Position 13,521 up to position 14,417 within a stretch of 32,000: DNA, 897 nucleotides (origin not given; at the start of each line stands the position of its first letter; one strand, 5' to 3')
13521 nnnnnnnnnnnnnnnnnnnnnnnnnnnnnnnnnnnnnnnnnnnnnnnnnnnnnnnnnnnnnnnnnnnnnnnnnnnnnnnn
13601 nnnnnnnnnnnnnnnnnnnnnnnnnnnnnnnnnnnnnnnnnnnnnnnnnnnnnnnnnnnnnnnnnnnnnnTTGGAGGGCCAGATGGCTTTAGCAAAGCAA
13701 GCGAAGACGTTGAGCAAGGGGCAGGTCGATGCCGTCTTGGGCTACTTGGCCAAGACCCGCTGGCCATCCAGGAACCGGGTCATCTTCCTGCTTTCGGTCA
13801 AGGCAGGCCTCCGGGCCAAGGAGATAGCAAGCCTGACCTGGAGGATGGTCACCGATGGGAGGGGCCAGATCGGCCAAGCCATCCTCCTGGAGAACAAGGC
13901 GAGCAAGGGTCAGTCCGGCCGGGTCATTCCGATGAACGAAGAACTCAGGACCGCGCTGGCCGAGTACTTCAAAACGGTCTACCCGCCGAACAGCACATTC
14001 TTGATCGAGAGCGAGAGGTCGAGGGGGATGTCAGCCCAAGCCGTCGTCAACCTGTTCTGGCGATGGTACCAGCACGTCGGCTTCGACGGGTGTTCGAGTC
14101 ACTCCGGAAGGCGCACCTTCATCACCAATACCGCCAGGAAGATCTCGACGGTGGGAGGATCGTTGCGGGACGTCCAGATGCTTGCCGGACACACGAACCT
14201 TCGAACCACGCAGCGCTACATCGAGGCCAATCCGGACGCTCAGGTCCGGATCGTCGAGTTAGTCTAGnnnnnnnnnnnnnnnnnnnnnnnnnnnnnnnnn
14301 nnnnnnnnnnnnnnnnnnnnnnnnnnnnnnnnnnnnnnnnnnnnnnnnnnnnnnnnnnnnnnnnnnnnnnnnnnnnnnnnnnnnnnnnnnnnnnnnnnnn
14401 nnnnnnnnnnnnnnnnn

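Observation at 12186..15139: AT-rich gene for an R-x4-H (HEPN/Abi_2-like) protein between a DUF6641-like gene and a FimB/FimE-sized tyrosine recombinase: candidate uncharacterised defence or switchable toxin module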

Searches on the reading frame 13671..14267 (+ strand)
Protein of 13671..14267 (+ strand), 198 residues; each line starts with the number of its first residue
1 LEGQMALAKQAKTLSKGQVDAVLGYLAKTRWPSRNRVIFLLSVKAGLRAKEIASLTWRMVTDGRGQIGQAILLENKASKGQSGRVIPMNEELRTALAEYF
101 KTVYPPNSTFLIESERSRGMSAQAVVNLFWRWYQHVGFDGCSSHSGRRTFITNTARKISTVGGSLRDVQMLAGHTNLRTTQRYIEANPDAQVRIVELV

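Call 3: search_protein_families(library=pfam, proteins=[window:13671-14267:+], max_evalue=1)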
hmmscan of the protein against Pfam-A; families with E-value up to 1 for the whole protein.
window:13671-14267:+ (198 aa): 1 family
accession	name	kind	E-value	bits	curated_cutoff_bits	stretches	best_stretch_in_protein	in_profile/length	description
PF00589.27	Phage_integrase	-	5.6e-22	78.8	27.1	1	13-187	2-169/172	Phage integrase family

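Call 4: search_protein_families(library=padloc, proteins=[window:13671-14267:+], max_evalue=1)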
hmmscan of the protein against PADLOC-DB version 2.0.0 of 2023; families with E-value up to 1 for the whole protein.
window:13671-14267:+ (198 aa): 0 families

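Call 5: search_protein_families(library=ncbifam, proteins=[window:13671-14267:+], max_evalue=1)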
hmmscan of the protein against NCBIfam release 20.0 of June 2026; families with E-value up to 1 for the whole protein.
window:13671-14267:+ (198 aa): 9 families
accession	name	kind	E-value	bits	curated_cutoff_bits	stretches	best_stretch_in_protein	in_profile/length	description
NF040815.2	recomb_XerA_Arch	equivalog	8e-16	58.4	220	1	10-187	93-255/263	site-specific tyrosine recombinase/integron integrase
TIGR02224.1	recomb_XerC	equivalog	2e-15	57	335.15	1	12-186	105-277/295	tyrosine recombinase XerC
TIGR02225.1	recomb_XerD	equivalog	4.8e-14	52.4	329.6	1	11-185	101-273/290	site-specific tyrosine recombinase XerD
NF001399.0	PRK00283.1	subfamily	1.8e-13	50.4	279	1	11-184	111-281/300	tyrosine recombinase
NF002331.0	PRK01287.1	subfamily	2.2e-08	33.5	371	1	11-184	139-310/365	site-specific tyrosine recombinase XerC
TIGR02249.1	integrase_gron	subfamily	0.00031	20.2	265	1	143-184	261-298/315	integron integrase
NF003462.0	PRK05084.1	equivalog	0.0014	17.4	267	1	34-193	196-351/360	tyrosine recombinase XerS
NF007370.0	PRK09870.1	subfamily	0.0036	16.9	221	1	8-187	7-180/200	tyrosine-type DNA invertase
NF007371.0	PRK09871.1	subfamily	0.059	12.9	222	1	18-187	11-175/198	tyrosine-type DNA invertase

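Call 8: search_protein_families(library=phrogs, proteins=[window:13671-14267:+], max_evalue=1)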
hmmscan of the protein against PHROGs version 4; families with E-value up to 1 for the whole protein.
window:13671-14267:+ (198 aa): 4 families
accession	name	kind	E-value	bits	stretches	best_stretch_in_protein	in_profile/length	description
phrog_216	-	integration and excision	1.4e-39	137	1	4-197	46-235/301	integrase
phrog_1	-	integration and excision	4.8e-24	86.6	1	12-194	269-443/611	integrase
phrog_14425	-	unknown function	0.12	13.2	1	102-176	66-142/161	-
phrog_7269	-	integration and excision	0.14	13.1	1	136-190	24-73/89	integrase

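Call 49: find_homologous_proteins(query=window:13671-14267:+, max_evalue=1e-10)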
Query window:13671-14267:+ (198 aa): 7995 proteins with E <= 1e-10 among 8000 candidates; the best 120 are listed.
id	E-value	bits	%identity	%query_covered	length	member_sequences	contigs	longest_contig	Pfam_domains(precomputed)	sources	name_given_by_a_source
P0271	3.5e-122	423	100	98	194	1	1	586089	PF00589.28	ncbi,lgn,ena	-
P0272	7.1e-113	393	90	98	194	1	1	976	PF00589.28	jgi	jgi:integrase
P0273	7.8e-110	383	91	98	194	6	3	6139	PF00589.28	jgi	jgi:integrase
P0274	8.8e-110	383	92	97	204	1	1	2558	PF00589.28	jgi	jgi:integrase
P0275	7.5e-109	380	88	99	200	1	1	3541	PF00589.28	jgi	-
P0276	1.6e-107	376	85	100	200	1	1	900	PF00589.28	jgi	jgi:integrase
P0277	3.2e-107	374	88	98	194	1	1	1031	PF00589.28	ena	-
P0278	3.5e-107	374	87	98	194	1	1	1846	PF00589.28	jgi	jgi:integrase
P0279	1.3e-106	373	87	98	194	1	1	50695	PF00589.28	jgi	jgi:integrase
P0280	1.6e-106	372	88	98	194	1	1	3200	PF00589.28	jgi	jgi:integrase/recombinase XerD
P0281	3.1e-106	371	88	98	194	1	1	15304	PF00589.28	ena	-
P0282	3.3e-106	371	89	98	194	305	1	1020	PF00589.28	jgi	jgi:integrase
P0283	8.8e-106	370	88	98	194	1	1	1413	PF00589.28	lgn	-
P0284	1.1e-105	370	88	98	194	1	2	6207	PF00589.28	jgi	jgi:integrase/recombinase XerD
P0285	1.1e-105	369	87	99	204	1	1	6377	PF00589.28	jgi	-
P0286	1.4e-105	369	87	98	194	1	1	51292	PF00589.28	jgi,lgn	jgi:integrase/recombinase XerD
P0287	1.6e-105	369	87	98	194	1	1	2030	PF00589.28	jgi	jgi:integrase/recombinase XerD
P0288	2.6e-105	368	87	98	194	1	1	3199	PF00589.28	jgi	jgi:integrase/recombinase XerD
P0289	3.0e-105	368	88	98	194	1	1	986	PF00589.28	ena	-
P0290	3.1e-105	368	85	98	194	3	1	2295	PF00589.28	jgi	jgi:integrase/recombinase XerD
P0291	3.2e-105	368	88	98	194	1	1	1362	PF00589.28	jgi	jgi:integrase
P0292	4.5e-105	367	87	98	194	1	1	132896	PF00589.28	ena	-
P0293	4.9e-105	367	86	98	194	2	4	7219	PF00589.28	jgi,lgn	jgi:integrase/recombinase XerD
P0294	5.7e-105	367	87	98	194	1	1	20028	PF00589.28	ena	-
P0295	6.3e-105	367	87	98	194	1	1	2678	PF00589.28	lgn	-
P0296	6.8e-105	367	86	98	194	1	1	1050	PF00589.28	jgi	-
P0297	7.5e-105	367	87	98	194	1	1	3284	PF00589.28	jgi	jgi:integrase/recombinase XerD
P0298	9.4e-105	366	84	100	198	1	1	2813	PF00589.28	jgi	jgi:integrase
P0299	9.8e-105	366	88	98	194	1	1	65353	PF00589.28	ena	-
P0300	9.8e-105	366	85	100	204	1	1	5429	PF00589.28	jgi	jgi:integrase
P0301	1.1e-104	366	85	100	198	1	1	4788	PF00589.28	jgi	jgi:integrase/recombinase XerD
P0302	1.3e-104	366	86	98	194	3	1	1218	PF00589.28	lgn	-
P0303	2.0e-104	365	87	98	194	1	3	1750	PF00589.28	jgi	jgi:integrase/recombinase XerD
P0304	2.0e-104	365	87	98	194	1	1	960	PF00589.28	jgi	-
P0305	2.1e-104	365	86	98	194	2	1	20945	PF00589.28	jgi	jgi:integrase/recombinase XerD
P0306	2.2e-104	365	86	98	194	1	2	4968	PF00589.28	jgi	jgi:integrase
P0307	2.4e-104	365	87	98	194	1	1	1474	PF00589.28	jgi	jgi:integrase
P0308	2.5e-104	365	86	98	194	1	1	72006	PF00589.28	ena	-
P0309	2.5e-104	365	87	98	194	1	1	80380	PF00589.28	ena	-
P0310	2.7e-104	365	86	98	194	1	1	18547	PF00589.28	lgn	-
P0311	2.8e-104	365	87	98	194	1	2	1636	PF00589.28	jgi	jgi:integrase/recombinase XerD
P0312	3.5e-104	365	87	98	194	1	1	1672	PF00589.28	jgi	jgi:integrase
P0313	3.7e-104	365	85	100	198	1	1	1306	PF00589.28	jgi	jgi:integrase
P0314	3.8e-104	364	87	98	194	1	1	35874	PF00589.28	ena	-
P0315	3.8e-104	364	85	100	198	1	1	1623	PF00589.28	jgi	jgi:integrase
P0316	4.9e-104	364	86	98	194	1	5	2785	PF00589.28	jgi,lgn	jgi:integrase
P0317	4.9e-104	364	85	98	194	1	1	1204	PF00589.28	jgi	jgi:integrase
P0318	5.0e-104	364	86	98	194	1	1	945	PF00589.28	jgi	jgi:integrase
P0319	5.3e-104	364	86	98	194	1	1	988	PF00589.28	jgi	jgi:integrase/recombinase XerD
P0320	5.3e-104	364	86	98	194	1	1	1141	PF00589.28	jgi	jgi:integrase/recombinase XerD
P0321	6.4e-104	364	85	98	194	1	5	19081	PF00589.28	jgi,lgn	-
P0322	6.6e-104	364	86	98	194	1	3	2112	PF00589.28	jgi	jgi:integrase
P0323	7.5e-104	364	86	98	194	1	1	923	PF00589.28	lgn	-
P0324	8.1e-104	363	86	98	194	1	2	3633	PF00589.28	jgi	jgi:integrase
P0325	8.4e-104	363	85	100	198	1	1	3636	PF00589.28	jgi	jgi:integrase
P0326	8.6e-104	363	86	98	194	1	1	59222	PF00589.28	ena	-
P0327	8.6e-104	363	86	98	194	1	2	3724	PF00589.28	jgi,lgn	jgi:integrase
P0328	9.7e-104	363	86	98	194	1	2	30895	PF00589.28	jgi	jgi:integrase/recombinase XerD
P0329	9.7e-104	363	86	98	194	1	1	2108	PF00589.28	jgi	jgi:integrase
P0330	1.0e-103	363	86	98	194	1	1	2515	PF00589.28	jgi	jgi:integrase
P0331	1.0e-103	363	87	96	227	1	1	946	PF00589.28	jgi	-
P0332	1.3e-103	363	87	98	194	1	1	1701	PF00589.28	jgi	-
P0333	1.4e-103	363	86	98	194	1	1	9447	PF00589.28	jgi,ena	-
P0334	1.4e-103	363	86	98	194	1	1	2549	PF00589.28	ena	-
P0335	1.7e-103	362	84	100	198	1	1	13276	PF00589.28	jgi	jgi:integrase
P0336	1.8e-103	362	86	98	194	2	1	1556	PF00589.28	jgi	-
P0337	2.0e-103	362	86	98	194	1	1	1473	PF00589.28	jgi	-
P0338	2.0e-103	362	86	98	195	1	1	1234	PF00589.28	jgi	jgi:integrase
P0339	2.2e-103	362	86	98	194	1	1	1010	PF00589.28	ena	-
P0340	3.4e-103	361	86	98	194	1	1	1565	PF00589.28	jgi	jgi:integrase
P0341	3.5e-103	361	85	98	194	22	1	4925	PF00589.28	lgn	-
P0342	4.1e-103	361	85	98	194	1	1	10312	PF00589.28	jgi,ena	-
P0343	4.5e-103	361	85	100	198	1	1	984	PF00589.28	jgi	jgi:integrase/recombinase XerD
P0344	4.6e-103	361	86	98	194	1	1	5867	PF00589.28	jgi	jgi:integrase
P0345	4.6e-103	361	85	98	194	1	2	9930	PF00589.28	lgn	-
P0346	4.8e-103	361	84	100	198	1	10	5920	PF00589.28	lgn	-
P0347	5.0e-103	361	84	98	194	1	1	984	PF00589.28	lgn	-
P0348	5.0e-103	361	84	98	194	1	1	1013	PF00589.28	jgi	jgi:integrase/recombinase XerD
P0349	5.3e-103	361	83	100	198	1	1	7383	PF00589.28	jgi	jgi:integrase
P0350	5.5e-103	361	86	98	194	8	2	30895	PF00589.28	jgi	jgi:integrase/recombinase XerD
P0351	5.6e-103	361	86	98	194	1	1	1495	PF00589.28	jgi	jgi:integrase/recombinase XerD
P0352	5.8e-103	361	84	100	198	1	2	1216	PF00589.28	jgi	jgi:integrase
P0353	6.3e-103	361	87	98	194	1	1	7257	PF00589.28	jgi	jgi:integrase/recombinase XerD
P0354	6.5e-103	360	86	98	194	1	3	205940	PF00589.28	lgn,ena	-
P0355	6.9e-103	360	86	98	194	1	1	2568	PF00589.28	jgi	jgi:integrase/recombinase XerD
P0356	6.9e-103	360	84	100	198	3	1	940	PF00589.28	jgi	jgi:integrase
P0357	6.9e-103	360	85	98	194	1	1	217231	PF00589.28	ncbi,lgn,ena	-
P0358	7.1e-103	360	85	98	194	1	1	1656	PF00589.28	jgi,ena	-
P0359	7.1e-103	360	86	98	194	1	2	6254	PF00589.28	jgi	jgi:integrase/recombinase XerD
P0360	7.3e-103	360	86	98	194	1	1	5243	PF00589.28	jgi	jgi:integrase/recombinase XerD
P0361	8.4e-103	360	86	98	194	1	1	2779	PF00589.28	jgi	jgi:integrase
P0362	9.7e-103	360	85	98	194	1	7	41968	PF00589.28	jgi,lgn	jgi:integrase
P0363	1.0e-102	360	84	98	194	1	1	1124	PF00589.28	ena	-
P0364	1.1e-102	360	85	98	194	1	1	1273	PF00589.28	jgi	jgi:integrase/recombinase XerD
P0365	1.1e-102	360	86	98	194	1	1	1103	PF00589.28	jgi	jgi:integrase/recombinase XerD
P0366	1.1e-102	360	85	98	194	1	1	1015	PF00589.28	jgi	jgi:integrase/recombinase XerD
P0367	1.3e-102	359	84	100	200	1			PF00589.28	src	-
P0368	1.3e-102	359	85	98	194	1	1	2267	PF00589.28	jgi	jgi:integrase/recombinase XerD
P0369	1.6e-102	359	85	98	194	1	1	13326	PF00589.28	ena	-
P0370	1.7e-102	359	85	98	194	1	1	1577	PF00589.28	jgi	jgi:integrase/recombinase XerD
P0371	2.0e-102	359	85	98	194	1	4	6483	PF00589.28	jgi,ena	jgi:integrase/recombinase XerD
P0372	2.1e-102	359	86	98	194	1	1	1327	PF00589.28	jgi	jgi:integrase/recombinase XerD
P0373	2.2e-102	359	85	98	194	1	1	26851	PF00589.28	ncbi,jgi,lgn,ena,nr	ncbi:MAG TPA: site-specific integrase [Pseudolabrys sp.]|nr:site-specific integrase [Pseudolabrys sp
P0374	2.9e-102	358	86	98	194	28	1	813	PF00589.28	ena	-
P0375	3.0e-102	358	83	100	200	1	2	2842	PF00589.28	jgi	jgi:integrase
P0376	3.0e-102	358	85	98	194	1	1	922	PF00589.28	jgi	jgi:integrase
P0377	3.2e-102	358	86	98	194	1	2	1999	PF00589.28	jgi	jgi:integrase/recombinase XerD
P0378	3.5e-102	358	84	98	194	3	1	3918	PF00589.28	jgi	-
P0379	3.9e-102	358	85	98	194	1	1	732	PF00589.28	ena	-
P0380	4.0e-102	358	86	98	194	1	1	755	PF00589.28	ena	-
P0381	4.1e-102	358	85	98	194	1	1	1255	PF00589.28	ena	-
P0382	4.9e-102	358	85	98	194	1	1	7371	PF00589.28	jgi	jgi:integrase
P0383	5.4e-102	357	85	98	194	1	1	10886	PF00589.28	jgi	jgi:integrase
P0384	5.5e-102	357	85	98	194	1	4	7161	PF00589.28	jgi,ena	jgi:integrase/recombinase XerD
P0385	5.5e-102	357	86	98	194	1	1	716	PF00589.28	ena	-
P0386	7.3e-102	357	85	98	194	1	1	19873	PF00589.28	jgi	jgi:integrase/recombinase XerD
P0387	8.1e-102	357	85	98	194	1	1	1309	PF00589.28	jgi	jgi:integrase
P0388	9.6e-102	357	85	98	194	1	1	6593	PF00589.28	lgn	-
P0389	1.0e-101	357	85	98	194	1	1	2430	PF00589.28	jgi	-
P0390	1.0e-101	357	85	98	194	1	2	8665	PF00589.28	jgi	jgi:integrase/recombinase XerD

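Call 50: find_encoding_contigs(protein=P0271, flank=6000, max_places=2)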
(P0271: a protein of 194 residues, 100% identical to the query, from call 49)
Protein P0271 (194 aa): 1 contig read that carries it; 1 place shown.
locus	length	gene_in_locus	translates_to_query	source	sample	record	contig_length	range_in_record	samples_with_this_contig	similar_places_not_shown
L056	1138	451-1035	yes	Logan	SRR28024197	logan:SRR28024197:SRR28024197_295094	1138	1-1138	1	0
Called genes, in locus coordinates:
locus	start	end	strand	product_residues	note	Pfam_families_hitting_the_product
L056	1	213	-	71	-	?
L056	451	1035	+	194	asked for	PF00589:Phage_integrase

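Call 51: find_encoding_contigs(protein=P0357, flank=6000, max_places=2)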
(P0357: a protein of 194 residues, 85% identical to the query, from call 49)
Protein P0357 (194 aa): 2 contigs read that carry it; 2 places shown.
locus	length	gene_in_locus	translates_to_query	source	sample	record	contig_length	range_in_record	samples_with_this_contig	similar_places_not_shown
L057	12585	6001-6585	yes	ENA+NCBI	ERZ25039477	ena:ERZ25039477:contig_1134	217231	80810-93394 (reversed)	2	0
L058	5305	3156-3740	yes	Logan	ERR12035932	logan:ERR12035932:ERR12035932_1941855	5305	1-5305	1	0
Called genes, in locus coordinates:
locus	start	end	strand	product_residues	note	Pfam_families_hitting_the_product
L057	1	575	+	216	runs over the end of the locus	PF27257:HI_0787_N (weak)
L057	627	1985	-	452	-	PF04326:SLFN_AlbA_2 (weak)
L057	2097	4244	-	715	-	PF00069:Pkinase (weak), PF01396:Zn_ribbon_Top1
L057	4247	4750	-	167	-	PF13672:PP2C_2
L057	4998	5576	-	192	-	-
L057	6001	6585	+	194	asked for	PF00589:Phage_integrase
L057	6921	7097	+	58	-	-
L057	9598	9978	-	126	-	PF07110:EthD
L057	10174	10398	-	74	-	PF00408:PGM_PMM_IV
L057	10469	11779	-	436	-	PF02878:PGM_PMM_I, PF02879:PGM_PMM_II, PF02880:PGM_PMM_III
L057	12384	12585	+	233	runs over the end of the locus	PF13495:Phage_int_SAM_4, PF00589:Phage_integrase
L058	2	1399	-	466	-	?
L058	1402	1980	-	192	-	PF13672:PP2C_2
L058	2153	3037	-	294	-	PF00092:VWA, PF13519:VWA_2 (weak)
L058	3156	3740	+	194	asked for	PF00589:Phage_integrase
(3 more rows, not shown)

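Call 52: find_encoding_contigs(protein=P0292, flank=6000, max_places=2)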
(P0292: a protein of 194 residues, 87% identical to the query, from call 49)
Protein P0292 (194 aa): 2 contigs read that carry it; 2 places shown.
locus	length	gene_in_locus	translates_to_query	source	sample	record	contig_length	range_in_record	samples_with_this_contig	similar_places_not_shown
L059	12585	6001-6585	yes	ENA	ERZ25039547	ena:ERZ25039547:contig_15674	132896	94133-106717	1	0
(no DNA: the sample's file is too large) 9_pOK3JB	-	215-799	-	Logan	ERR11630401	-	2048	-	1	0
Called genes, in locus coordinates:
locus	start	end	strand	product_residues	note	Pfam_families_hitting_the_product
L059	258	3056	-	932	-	PF00989:PAS, PF13426:PAS_9, PF00989:PAS, PF08448:PAS_4, PF13426:PAS_9, PF00512:HisKA, PF02518:HATPase_c, PF00072:Response_reg, +5 more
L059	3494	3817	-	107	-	PF03401:TctC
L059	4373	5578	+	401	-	-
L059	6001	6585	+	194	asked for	PF00589:Phage_integrase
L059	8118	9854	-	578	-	PF00656:Peptidase_C14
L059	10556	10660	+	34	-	-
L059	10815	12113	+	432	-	PF00656:Peptidase_C14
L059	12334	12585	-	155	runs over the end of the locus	-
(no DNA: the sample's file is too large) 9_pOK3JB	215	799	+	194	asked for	PF00589:Phage_integrase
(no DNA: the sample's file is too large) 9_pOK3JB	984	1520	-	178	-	-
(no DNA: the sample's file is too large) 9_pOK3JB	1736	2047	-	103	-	?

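Call 58: find_related_loci(query=window:13683-14267:+, collection=metagenome_contigs, flank=10000)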
Query window:13683-14267:+ (194 aa) in metagenome_contigs; peptide patterns used: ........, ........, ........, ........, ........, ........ (x = any residue, [..] = any of these).
600 stretches matched a pattern (row limit reached: there are more); 418 encode a relative of the query (tblastn E <= 1e-3); the best 80 are kept; 80 distinct loci.
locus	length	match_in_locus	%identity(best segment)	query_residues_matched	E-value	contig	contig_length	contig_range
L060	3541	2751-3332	88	1-194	2e-118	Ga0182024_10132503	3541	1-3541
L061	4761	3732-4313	89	1-194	2e-116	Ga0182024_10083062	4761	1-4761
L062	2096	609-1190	87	1-194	5e-122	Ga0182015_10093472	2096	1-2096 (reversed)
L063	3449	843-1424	88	1-194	2e-117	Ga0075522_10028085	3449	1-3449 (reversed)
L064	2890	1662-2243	88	1-194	8e-119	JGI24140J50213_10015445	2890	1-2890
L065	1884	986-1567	87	1-194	3e-122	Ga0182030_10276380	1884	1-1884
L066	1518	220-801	88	1-194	2e-123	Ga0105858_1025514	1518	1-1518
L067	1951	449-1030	86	1-194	1e-120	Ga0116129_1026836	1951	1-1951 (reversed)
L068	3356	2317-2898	85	1-194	9e-115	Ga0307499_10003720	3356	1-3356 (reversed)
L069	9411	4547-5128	86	1-194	2e-112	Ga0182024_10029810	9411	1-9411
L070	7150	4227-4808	85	1-194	6e-112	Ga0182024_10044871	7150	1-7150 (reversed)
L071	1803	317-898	86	1-194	3e-119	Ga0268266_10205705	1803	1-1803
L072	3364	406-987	86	1-194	2e-114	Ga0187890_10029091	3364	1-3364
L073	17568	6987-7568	85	1-194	8e-112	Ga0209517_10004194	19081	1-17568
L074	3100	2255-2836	85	1-194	2e-114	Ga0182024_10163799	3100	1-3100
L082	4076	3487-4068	75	1-194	2e-99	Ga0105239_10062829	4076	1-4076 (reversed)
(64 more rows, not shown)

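Call 65: find_encoding_contigs(protein=P0354, flank=9000, max_places=3)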
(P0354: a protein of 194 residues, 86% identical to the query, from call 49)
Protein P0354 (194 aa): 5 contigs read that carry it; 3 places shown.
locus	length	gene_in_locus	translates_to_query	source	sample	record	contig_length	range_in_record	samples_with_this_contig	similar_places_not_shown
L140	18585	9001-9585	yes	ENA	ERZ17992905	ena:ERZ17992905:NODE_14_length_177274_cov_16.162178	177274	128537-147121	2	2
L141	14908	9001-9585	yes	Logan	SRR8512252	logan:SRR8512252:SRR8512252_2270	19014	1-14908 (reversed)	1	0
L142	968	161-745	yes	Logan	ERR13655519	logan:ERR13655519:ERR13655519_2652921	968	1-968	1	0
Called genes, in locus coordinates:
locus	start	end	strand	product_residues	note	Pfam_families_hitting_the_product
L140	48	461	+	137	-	-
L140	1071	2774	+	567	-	PF00884:Sulfatase, PF16347:SGSH_C (faint)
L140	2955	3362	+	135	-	-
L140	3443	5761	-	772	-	PF09699:Paired_CXXCH_1 (faint), PF14522:Cytochrome_C7 (faint), PF13429:TPR_15 (weak), PF14559:TPR_19 (weak), PF09613:HrpB1_HrpK (weak), PF23914:TPR_CcmH_CycH, PF13432:TPR_16, PF14559:TPR_19 (weak), +9 more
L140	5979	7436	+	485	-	PF00990:GGDEF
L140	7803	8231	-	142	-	PF20346:DUF6641 (weak)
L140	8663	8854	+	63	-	-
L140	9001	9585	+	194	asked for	PF00589:Phage_integrase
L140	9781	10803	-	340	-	PF12625:Arabinose_bd, PF12833:HTH_18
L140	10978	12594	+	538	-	PF06863:DUF1254, PF06742:DUF1214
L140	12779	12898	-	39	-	-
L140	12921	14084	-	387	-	PF02771:Acyl-CoA_dh_N, PF08028:Acyl-CoA_dh_2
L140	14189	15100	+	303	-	PF00126:HTH_1, PF03466:LysR_substrate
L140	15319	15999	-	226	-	PF25917:BSH_RND (faint)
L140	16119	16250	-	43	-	-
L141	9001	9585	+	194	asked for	PF00589:Phage_integrase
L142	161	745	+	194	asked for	PF00589:Phage_integrase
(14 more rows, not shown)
